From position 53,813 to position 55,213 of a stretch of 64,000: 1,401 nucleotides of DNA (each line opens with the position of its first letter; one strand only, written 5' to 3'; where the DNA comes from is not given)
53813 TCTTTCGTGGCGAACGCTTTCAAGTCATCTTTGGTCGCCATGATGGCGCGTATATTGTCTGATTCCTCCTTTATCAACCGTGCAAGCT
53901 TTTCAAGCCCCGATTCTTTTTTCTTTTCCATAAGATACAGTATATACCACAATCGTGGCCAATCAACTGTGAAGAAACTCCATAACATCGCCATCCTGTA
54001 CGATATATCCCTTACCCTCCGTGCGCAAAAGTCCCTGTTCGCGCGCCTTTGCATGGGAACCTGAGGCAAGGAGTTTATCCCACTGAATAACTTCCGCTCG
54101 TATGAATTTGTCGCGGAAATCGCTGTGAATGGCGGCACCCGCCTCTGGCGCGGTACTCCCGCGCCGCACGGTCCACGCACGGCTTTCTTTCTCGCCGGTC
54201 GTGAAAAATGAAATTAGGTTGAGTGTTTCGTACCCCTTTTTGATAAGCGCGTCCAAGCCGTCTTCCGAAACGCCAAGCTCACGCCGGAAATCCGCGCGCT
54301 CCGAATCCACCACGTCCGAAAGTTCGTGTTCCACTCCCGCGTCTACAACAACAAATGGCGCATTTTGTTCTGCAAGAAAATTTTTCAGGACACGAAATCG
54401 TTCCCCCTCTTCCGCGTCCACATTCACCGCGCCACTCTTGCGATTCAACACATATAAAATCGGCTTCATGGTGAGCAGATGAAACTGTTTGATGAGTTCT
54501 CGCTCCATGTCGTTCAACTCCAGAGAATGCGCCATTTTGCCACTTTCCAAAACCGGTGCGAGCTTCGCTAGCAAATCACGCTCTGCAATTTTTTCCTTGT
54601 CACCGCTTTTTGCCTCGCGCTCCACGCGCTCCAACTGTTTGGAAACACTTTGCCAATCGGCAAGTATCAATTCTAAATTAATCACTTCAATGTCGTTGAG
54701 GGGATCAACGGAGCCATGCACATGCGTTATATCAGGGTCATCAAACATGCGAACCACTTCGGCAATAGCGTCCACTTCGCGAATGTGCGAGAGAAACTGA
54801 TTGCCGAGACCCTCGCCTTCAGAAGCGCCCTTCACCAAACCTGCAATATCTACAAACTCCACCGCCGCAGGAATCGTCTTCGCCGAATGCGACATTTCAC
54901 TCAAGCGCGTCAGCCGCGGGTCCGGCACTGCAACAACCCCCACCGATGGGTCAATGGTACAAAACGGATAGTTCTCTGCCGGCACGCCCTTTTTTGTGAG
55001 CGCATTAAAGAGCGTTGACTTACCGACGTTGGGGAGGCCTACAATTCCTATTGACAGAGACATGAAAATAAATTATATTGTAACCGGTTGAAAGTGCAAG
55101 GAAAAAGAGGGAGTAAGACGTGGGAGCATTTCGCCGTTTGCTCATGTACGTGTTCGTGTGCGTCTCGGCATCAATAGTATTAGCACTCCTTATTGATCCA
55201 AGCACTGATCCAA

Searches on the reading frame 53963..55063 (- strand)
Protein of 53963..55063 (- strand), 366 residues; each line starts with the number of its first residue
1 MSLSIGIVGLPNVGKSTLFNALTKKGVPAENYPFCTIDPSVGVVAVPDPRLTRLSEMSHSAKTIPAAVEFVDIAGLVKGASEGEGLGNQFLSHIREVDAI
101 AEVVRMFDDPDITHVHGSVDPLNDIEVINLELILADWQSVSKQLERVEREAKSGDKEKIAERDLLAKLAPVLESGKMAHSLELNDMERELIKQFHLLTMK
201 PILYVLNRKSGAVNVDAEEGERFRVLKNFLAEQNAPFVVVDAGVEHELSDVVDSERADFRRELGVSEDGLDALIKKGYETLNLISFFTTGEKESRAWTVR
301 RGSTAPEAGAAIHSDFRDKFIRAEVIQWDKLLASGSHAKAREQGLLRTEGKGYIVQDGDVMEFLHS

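Call 42: search_protein_families(library=pfam, proteins=[window:53963-55063:-], max_evalue=0.001)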
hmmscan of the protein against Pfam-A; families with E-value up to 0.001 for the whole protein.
window:53963-55063:- (366 aa): 3 families
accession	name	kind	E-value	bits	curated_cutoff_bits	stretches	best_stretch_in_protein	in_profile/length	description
PF06071.19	YchF-GTPase_C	-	3.4e-33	114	27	1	283-364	1-82/84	Protein of unknown function (DUF933)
PF01926.29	MMR_HSR1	-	7.6e-22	78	21.9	1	5-110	2-86/113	50S ribosome-binding GTPase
PF02421.24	FeoB_N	-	1.4e-07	31.6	27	1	5-45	3-43/156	Ferrous iron transport protein B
